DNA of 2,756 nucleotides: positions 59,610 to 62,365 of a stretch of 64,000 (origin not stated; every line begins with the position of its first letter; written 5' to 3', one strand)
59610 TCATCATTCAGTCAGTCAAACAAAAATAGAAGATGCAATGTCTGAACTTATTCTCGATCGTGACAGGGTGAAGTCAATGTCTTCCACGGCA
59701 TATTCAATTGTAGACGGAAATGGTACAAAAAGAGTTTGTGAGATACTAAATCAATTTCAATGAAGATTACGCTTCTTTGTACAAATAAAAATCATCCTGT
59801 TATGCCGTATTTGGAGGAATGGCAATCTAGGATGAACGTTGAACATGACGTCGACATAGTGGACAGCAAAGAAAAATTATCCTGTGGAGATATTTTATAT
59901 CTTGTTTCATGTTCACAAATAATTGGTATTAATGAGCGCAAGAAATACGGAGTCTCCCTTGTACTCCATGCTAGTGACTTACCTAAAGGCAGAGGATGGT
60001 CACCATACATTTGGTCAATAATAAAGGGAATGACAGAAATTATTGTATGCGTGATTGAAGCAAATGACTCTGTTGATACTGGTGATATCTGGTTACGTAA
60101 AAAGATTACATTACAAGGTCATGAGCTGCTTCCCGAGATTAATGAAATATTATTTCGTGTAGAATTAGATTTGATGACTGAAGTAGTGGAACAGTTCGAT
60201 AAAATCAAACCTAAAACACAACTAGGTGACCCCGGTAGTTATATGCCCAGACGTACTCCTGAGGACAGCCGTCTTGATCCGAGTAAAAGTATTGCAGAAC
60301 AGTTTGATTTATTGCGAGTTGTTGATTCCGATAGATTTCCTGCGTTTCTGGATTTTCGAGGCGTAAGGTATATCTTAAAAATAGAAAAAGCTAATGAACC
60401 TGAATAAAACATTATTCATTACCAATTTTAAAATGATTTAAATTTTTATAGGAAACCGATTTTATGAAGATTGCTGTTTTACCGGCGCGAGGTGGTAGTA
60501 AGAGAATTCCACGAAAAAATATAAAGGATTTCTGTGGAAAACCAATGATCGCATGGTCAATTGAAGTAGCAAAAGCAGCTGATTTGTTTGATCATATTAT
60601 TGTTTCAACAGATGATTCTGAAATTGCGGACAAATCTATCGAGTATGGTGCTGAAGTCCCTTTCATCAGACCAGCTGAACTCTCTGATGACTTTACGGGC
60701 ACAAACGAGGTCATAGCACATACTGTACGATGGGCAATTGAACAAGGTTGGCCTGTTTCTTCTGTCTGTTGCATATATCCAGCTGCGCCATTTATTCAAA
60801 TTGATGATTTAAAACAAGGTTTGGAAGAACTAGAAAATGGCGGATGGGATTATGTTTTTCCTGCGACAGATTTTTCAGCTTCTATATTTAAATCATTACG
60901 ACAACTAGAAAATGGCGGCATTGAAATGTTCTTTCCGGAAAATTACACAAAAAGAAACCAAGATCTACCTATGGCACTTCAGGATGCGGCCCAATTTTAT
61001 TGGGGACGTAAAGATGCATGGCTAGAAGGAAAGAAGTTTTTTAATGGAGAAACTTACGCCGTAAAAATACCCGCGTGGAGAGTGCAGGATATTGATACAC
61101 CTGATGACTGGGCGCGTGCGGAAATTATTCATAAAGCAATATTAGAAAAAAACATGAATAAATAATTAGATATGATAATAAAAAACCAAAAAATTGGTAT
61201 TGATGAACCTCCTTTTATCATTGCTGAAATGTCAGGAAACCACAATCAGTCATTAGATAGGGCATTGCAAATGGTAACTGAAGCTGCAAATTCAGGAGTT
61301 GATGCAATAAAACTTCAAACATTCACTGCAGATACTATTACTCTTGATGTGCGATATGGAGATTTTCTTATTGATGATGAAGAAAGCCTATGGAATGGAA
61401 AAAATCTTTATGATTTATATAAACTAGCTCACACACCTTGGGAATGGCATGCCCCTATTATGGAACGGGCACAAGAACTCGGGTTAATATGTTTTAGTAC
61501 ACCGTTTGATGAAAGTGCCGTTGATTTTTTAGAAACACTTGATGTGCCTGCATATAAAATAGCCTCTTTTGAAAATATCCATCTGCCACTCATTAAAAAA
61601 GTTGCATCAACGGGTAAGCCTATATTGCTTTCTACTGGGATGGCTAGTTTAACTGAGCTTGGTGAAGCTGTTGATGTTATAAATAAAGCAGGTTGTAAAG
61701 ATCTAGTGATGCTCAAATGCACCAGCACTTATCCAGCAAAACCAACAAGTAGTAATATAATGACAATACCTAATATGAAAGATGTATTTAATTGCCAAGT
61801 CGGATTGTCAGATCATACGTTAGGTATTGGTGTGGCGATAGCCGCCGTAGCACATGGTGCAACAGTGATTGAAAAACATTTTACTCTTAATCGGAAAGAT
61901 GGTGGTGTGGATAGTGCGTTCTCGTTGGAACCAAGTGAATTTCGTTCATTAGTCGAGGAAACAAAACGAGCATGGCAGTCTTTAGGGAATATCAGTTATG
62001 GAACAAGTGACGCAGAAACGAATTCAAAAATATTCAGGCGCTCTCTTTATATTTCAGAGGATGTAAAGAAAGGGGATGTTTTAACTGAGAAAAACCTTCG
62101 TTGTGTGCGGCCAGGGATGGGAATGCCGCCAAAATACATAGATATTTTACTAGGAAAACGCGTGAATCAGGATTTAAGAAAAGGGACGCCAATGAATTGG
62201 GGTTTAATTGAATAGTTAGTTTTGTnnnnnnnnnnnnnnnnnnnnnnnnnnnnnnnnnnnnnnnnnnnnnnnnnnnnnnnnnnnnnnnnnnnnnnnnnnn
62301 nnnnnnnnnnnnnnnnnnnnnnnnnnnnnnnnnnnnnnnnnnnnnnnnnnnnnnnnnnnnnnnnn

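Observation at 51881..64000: Non-canonical pseudaminic-acid-type nonulosonic acid cluster with extra tailoring enzymes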

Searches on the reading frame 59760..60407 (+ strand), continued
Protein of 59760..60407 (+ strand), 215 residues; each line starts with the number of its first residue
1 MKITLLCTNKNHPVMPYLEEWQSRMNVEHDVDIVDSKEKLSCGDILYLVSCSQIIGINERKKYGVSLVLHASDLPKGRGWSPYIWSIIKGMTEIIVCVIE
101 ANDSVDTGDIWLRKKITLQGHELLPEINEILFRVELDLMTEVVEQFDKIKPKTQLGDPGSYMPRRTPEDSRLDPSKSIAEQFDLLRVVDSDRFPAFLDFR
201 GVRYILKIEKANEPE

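Call 80: fold_search(model_id=the predicted structure, library=pdb)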
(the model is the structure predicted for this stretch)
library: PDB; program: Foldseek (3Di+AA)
matches with E <= 10: 1043; with E <= 0.001: 134
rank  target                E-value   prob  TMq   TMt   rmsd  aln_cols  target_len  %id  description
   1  1zgh                  5.7e-13  1.00  0.76  0.73   3.7       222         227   21  Methionyl-tRNA formyltransferase from Clostridium thermocellum (released 2005-05-03)
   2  6j0p_B                5.4e-12  1.00  0.77  0.32   3.1       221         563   20  Crystal structure of HypX from Aquifex aeolicus (Crystal Form I) (released 2019-11-06)
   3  5vyr_B                6.2e-12  1.00  0.77  0.68   3.4       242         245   20  Crystal structure of the WbkC formyl transferase from Brucella melitensis (released 2017-07-05)
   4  5vyu_B                9.1e-12  1.00  0.76  0.68   3.4       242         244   20  Crystal structure of the WbkC N-formyltransferase from Brucella melitensis in complex with GDP-perosaminea and N-10-fo (released 2017-07-05)
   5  4pzu_H                1.0e-11  1.00  0.71  0.67   4.4       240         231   20  Crystal structure of a putative uncharacterize protein Rv3404c and likely sugar N-formyltransferase from Mycobacterium (released 2014-04-23)
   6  5vys_B                1.2e-11  1.00  0.74  0.65   4.0       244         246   19  Crystal structure of the WbkC N-formyltransferase (C47S variant) from Brucella melitensis (released 2017-07-05)
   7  4pzu_B                1.8e-11  1.00  0.71  0.67   4.4       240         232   19  Crystal structure of a putative uncharacterize protein Rv3404c and likely sugar N-formyltransferase from Mycobacterium (released 2014-04-23)
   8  4yfv_A                2.5e-11  1.00  0.70  0.64   4.4       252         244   18  X-ray structure of the 4-N-formyltransferase VioF from Providencia alcalifaciens O30 (released 2015-03-11)
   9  4yfy_A                2.7e-11  1.00  0.70  0.64   4.2       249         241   19  X-ray structure of the Viof N-formyltransferase from Providencia alcalifaciens O30 in complex with THF and TDP-Qui4N (released 2015-03-11)
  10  6j1f_B                3.1e-11  1.00  0.75  0.32   4.7       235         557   20  Crystal structure of HypX from Aquifex aeolicus in complex with Tetrahydrofolic acid (released 2019-11-06)
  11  4pzu_A                3.1e-11  1.00  0.72  0.67   4.4       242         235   19  Crystal structure of a putative uncharacterize protein Rv3404c and likely sugar N-formyltransferase from Mycobacterium (released 2014-04-23)
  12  5vyq_A                3.5e-11  1.00  0.74  0.68   4.0       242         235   18  Crystal structure of the N-formyltransferase Rv3404c from mycobacterium tuberculosis in complex with YDP-Qui4N and fol (released 2017-07-12)
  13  4yfv_B                3.5e-11  1.00  0.65  0.60   5.5       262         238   17  X-ray structure of the 4-N-formyltransferase VioF from Providencia alcalifaciens O30 (released 2015-03-11)
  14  6j1e                  4.0e-11  1.00  0.76  0.32   2.9       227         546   19  Crystal structure of HypX from Aquifex aeolicus (Crystal Form II) (released 2019-11-06)
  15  6j0p_A                4.3e-11  1.00  0.76  0.31   3.1       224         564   20  Crystal structure of HypX from Aquifex aeolicus (Crystal Form I) (released 2019-11-06)
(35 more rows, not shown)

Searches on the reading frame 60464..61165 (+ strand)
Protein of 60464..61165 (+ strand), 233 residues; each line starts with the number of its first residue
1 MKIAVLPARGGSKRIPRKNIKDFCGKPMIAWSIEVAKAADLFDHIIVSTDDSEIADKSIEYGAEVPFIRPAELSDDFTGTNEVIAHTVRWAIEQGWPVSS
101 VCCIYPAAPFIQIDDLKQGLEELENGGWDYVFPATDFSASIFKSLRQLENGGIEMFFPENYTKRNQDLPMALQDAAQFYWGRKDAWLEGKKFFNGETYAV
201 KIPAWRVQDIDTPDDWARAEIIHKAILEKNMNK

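Call 3: search_protein_families(library=ncbifam, proteins=[window:60464-61165:+], max_evalue=0.00001)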
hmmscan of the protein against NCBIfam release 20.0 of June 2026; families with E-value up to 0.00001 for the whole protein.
window:60464-61165:+ (233 aa): 6 families
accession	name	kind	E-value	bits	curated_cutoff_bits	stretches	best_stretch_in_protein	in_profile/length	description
TIGR03584.1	PseF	equivalog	7.1e-87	290.7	205.7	1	3-224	1-221/222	pseudaminic acid cytidylyltransferase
NF003952.0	PRK05450.1-5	subfamily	2.2e-13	50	193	1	3-69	4-70/250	3-deoxy-manno-octulosonate cytidylyltransferase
NF003950.0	PRK05450.1-3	subfamily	1.1e-12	47.9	234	1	3-67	4-68/248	3-deoxy-manno-octulosonate cytidylyltransferase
NF009905.0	PRK13368.1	subfamily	1.1e-12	47.8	255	1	3-65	4-66/243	3-deoxy-manno-octulosonate cytidylyltransferase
NF003948.0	PRK05450.1-1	equivalog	6.1e-11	42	281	1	3-132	7-129/248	3-deoxy-manno-octulosonate cytidylyltransferase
TIGR00466.1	kdsB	equivalog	2.7e-09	36.8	155.2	1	4-69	5-69/241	3-deoxy-manno-octulosonate cytidylyltransferase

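Call 4: search_protein_families(library=pfam, proteins=[window:60464-61165:+], max_evalue=0.00001)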
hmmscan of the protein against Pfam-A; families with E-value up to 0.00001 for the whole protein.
window:60464-61165:+ (233 aa): 1 family
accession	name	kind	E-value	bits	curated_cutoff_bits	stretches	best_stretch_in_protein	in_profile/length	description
PF02348.25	CTP_transf_3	-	2.2e-26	93.5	22.6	1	3-131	1-122/217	Cytidylyltransferase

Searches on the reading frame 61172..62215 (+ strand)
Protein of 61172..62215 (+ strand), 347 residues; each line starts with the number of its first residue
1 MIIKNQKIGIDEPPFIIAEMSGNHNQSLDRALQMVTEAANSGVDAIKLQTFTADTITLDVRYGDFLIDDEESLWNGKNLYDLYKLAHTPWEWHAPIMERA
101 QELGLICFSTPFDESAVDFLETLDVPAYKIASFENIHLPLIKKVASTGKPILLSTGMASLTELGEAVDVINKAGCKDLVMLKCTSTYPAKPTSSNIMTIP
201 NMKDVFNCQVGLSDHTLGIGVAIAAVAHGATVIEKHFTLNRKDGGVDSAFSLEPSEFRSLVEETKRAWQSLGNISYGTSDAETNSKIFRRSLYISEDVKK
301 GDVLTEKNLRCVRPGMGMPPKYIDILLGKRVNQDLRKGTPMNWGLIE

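Call 3: search_protein_families(library=ncbifam, proteins=[window:61172-62215:+], max_evalue=0.00001)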
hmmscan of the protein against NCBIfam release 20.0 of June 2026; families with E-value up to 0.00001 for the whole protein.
window:61172-62215:+ (347 aa): 2 families
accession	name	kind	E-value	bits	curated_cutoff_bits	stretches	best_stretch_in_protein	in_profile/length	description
TIGR03586.1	PseI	equivalog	1.8e-151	503.9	340.25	1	13-341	1-327/327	pseudaminic acid synthase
TIGR03569.1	NeuB_NnaB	equivalog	4.9e-91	305.2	399.65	1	14-339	1-327/329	N-acetylneuraminate synthase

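Call 4: search_protein_families(library=pfam, proteins=[window:61172-62215:+], max_evalue=0.00001)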
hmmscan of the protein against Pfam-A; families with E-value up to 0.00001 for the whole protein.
window:61172-62215:+ (347 aa): 2 families
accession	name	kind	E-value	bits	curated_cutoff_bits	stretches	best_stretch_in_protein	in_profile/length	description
PF03102.20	NeuB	-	1.3e-88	297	22.1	1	34-274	1-239/241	NeuB family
PF08666.17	SAF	-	1.6e-10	41.8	21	1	289-346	1-62/63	SAF domain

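Call 44: search_protein_families(library=ncbifam, proteins=[L087:10549-11775:+, L087:11788-12840:+, L087:12886-13845:+, L087:13908-15098:+, L087:15160-15891:+, L087:15914-16978:+, L087:16991-17782:+, L087:17831-18610:+, L087:18607-19314:+, L087:19311-20099:+], max_evalue=0.00001)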
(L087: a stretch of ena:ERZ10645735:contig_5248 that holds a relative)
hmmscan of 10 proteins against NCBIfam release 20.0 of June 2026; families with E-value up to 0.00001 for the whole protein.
L087:10549-11775:+ (408 aa): 0 families

L087:11788-12840:+ (350 aa): 7 families
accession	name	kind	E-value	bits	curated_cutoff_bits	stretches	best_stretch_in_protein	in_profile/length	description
TIGR01179.1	galE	equivalog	2.3e-21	76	262.3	1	2-259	1-271/332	UDP-glucose 4-epimerase GalE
TIGR01181.1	dTDP_gluc_dehyt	equivalog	1.5e-14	53.8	365.1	1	3-292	2-293/321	dTDP-glucose 4,6-dehydratase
TIGR04180.1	EDH_00030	hypoth_equivalog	1.5e-13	50.5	475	1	3-274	1-266/297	NAD-dependent 4,6-dehydratase LegB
NF043036.1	ErythonDh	equivalog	1.4e-10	40.9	325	1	1-162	1-164/321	D-erythronate dehydrogenase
TIGR02197.1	heptose_epim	equivalog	2.4e-10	40.1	274.6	1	3-173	1-167/316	ADP-glyceromanno-heptose 6-epimerase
NF007956.0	PRK10675.1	subfamily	2e-09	37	394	1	1-181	1-185/338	UDP-glucose 4-epimerase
TIGR01214.1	rmlD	equivalog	1.2e-08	34.4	224.05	1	3-166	2-143/285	dTDP-4-dehydrorhamnose reductase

L087:12886-13845:+ (319 aa): 22 families
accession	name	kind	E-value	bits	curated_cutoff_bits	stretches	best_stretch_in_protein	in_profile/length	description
TIGR01983.1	UbiG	equivalog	1e-17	64.2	102.95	1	66-171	47-150/228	bifunctional 2-polyprenyl-6-hydroxyphenol methylase/3-demethylubiquinol 3-O-methyltransferase UbiG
TIGR02021.1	BchM-ChlM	equivalog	6.3e-14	51.9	158.9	1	53-151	39-132/218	magnesium protoporphyrin IX methyltransferase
NF043040.1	corrin_prot_MT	hypoth_equivalog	3.2e-13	49.6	180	1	56-171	29-146/216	corrinoid protein-associated methyltransferase CpaM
TIGR02072.1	BioC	equivalog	5.6e-12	46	184.95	1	58-188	23-148/244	malonyl-ACP O-methyltransferase BioC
NF008264.0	PRK11036.1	equivalog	2.7e-09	36.9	366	1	59-170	35-145/261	tRNA uridine 5-oxyacetic acid(34) methyltransferase CmoM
TIGR04290.1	meth_Rta_06860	hypoth_equivalog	4.2e-09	36.2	300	1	67-163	48-141/226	TIGR04290 family methyltransferase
NF053839.1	CPFASynBruc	equivalog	1e-08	34.6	600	1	68-175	174-279/410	cyclopropane fatty acid synthase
NF040703.1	cyclopro_CfaB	exception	1e-08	34.4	650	1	70-173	161-264/393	C17 cyclopropane fatty acid synthase CfaB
NF041536.1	ArsM_DUF2284_UU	exception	1.7e-08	33.3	575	1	69-171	77-179/459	arsenite methyltransferase/DUF2284 domain selenoprotein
TIGR04345.1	ovoA_Cterm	equivalog_domain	1.8e-08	34.2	170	1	56-112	31-84/242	putative 4-mercaptohistidine N1-methyltransferase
NF045667.1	MTase_DVU1556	equivalog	1.2e-07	31.5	155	1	68-112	22-67/213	DVU_1556 family methyltransferase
NF040539.1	AST_met_ArsM_2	exception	1.3e-07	31.7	240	1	68-172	56-163/262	putative arsinothricin biosynthesis methyltransferase ArsM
NF041537.1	ArsM_AhpD_UU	exception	2e-07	30.1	510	1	70-171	78-179/345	arsenite methyltransferase/AhpD domain selenoprotein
NF011650.0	PRK15068.1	equivalog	2.3e-07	30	209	1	67-171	121-224/324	tRNA 5-methoxyuridine(34)/uridine 5-oxyacetic acid(34) synthase CmoB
NF008686.0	PRK11705.1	equivalog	3.3e-07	29.7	400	1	70-173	169-266/383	cyclopropane fatty acyl phospholipid synthase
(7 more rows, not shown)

L087:13908-15098:+ (396 aa): 8 families
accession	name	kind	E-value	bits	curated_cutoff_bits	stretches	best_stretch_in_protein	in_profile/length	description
TIGR00089.1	TIGR00089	subfamily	1.8e-48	165.4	251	1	11-341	9-342/429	MiaB/RimO family radical SAM methylthiotransferase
TIGR01578.1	MiaB-like-B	hypoth_equivalog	5.5e-45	153.9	314.7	1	11-316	9-310/421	tRNA (N(6)-L-threonylcarbamoyladenosine(37)-C(2))-methylthiotransferase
TIGR01579.1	MiaB-like-C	equivalog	3.3e-36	125.5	357.05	1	15-316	10-316/416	tRNA (N(6)-L-threonylcarbamoyladenosine(37)-C(2))-methylthiotransferase MtaB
TIGR01125.1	TIGR01125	equivalog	5.1e-36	124.7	356.95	1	17-326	15-325/432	30S ribosomal protein S12 methylthiotransferase RimO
TIGR01574.1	miaB-methiolase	equivalog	2.8e-25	89.3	355.3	1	11-360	9-366/437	tRNA (N6-isopentenyl adenosine(37)-C2)-methylthiotransferase MiaB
NF010916.0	PRK14336.1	equivalog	3.9e-12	45.7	606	1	143-322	127-308/418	tRNA (N6-isopentenyl adenosine(37)-C2)-methylthiotransferase MiaB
TIGR04013.1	B12_SAM_MJ_1487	hypoth_equivalog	3.6e-11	42.5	251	1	137-319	144-334/382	TIGR04013 family B12-binding domain/radical SAM domain-containing protein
TIGR04014.1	B12_SAM_MJ_0865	equivalog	2.3e-08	33.2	360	1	142-315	161-333/434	methyl-coenzyme M reductase glutamine C-methyltransferase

L087:15160-15891:+ (243 aa): 1 family
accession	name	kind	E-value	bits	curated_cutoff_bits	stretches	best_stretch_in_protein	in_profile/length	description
NF045824.1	RhmsylMtase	equivalog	7.7e-30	104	400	1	28-242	19-225/226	rhamnosyl O-methyltransferase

L087:15914-16978:+ (354 aa): 1 family
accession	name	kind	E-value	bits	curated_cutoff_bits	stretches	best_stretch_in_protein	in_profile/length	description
TIGR04440.1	glyco_TIGR04440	domain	9.1e-37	126.9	70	1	9-214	2-215/215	TIGR00180 family glycosyltransferase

L087:16991-17782:+ (263 aa): 0 families

L087:17831-18610:+ (259 aa): 0 families

L087:18607-19314:+ (235 aa): 23 families
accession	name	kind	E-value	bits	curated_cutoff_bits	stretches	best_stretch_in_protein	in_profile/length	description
TIGR04290.1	meth_Rta_06860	hypoth_equivalog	1.1e-11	44.6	300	1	88-161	51-125/226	TIGR04290 family methyltransferase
NF011529.0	PRK14968.1-3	equivalog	4.8e-11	42.4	162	1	85-159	33-106/198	putative methyltransferase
TIGR01983.1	UbiG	equivalog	2.6e-10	40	102.95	1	87-191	50-155/228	bifunctional 2-polyprenyl-6-hydroxyphenol methylase/3-demethylubiquinol 3-O-methyltransferase UbiG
NF047649.1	MTase_UXPK_star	exception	1.3e-09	37.5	460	1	84-187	75-181/283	methyltransferase/UXPK-star double selenoprotein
NF008992.0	PRK12335.1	equivalog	1.4e-09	37.5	303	1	83-187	120-223/289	SAM-dependent methyltransferase TehB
NF008405.0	PRK11207.1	equivalog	2.2e-09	37.1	218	1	82-189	27-134/198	tellurite resistance methyltransferase TehB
NF043040.1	corrin_prot_MT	hypoth_equivalog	2.3e-09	37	180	1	74-187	29-147/216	corrinoid protein-associated methyltransferase CpaM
TIGR02072.1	BioC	equivalog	2.8e-09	37.1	184.95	1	87-187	35-132/244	malonyl-ACP O-methyltransferase BioC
NF002463.0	PRK01683.1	equivalog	4.1e-09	36.4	297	1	87-186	32-127/258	trans-aconitate 2-methyltransferase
TIGR02021.1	BchM-ChlM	equivalog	5.7e-09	35.7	158.9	1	88-160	56-127/218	magnesium protoporphyrin IX methyltransferase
NF053839.1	CPFASynBruc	equivalog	1.6e-08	33.9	600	1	83-189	171-278/410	cyclopropane fatty acid synthase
NF041536.1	ArsM_DUF2284_UU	exception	1.8e-08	33.1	575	1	84-189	74-182/459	arsenite methyltransferase/DUF2284 domain selenoprotein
NF041537.1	ArsM_AhpD_UU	exception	4.7e-08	32.2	510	1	84-188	74-181/345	arsenite methyltransferase/AhpD domain selenoprotein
TIGR00479.1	rumA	equivalog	8.9e-08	31.4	183.55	1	85-145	292-352/432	23S rRNA (uracil(1939)-C(5))-methyltransferase RlmD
TIGR00477.1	tehB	equivalog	1.3e-07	31.2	219.5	1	82-189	70-176/238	tellurite resistance methyltransferase TehB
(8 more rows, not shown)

L087:19311-20099:+ (262 aa): 4 families
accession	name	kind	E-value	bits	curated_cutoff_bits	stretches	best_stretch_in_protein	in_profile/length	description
TIGR01983.1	UbiG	equivalog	3.7e-10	39.5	102.95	1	68-168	46-152/228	bifunctional 2-polyprenyl-6-hydroxyphenol methylase/3-demethylubiquinol 3-O-methyltransferase UbiG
NF045667.1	MTase_DVU1556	equivalog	5.7e-09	35.7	155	1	61-215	12-163/213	DVU_1556 family methyltransferase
NF008686.0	PRK11705.1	equivalog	3.5e-08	32.9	400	1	70-167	166-265/383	cyclopropane fatty acyl phospholipid synthase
NF053839.1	CPFASynBruc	equivalog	6.3e-06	25.4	600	1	69-167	172-276/410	cyclopropane fatty acid synthase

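Call 75: search_protein_families(library=pfam, proteins=[L087:15914-16978:+, L087:17831-18610:+, L087:10549-11775:+], max_evalue=0.01)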
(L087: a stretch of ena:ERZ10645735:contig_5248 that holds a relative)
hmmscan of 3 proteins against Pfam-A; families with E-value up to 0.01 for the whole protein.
L087:15914-16978:+ (354 aa): 0 families

L087:17831-18610:+ (259 aa): 0 families

L087:10549-11775:+ (408 aa): 5 families
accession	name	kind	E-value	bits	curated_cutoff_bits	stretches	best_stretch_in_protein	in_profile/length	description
PF08484.17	Methyltransf_14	-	2.6e-62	209.8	23.5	1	245-402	2-160/160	C-methyltransferase C-terminal domain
PF08421.16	Methyltransf_13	-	9.8e-20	70.9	31.3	1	3-64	1-62/62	Putative zinc binding domain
PF13489.12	Methyltransf_23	-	1.1e-12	48.4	27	1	94-240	19-164/164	Methyltransferase domain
PF08242.18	Methyltransf_12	-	7.7e-07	30.2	30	1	102-194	1-98/98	Methyltransferase domain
PF08241.18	Methyltransf_11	-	0.0043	18.1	21.2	0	103-195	2-94/95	Methyltransferase domain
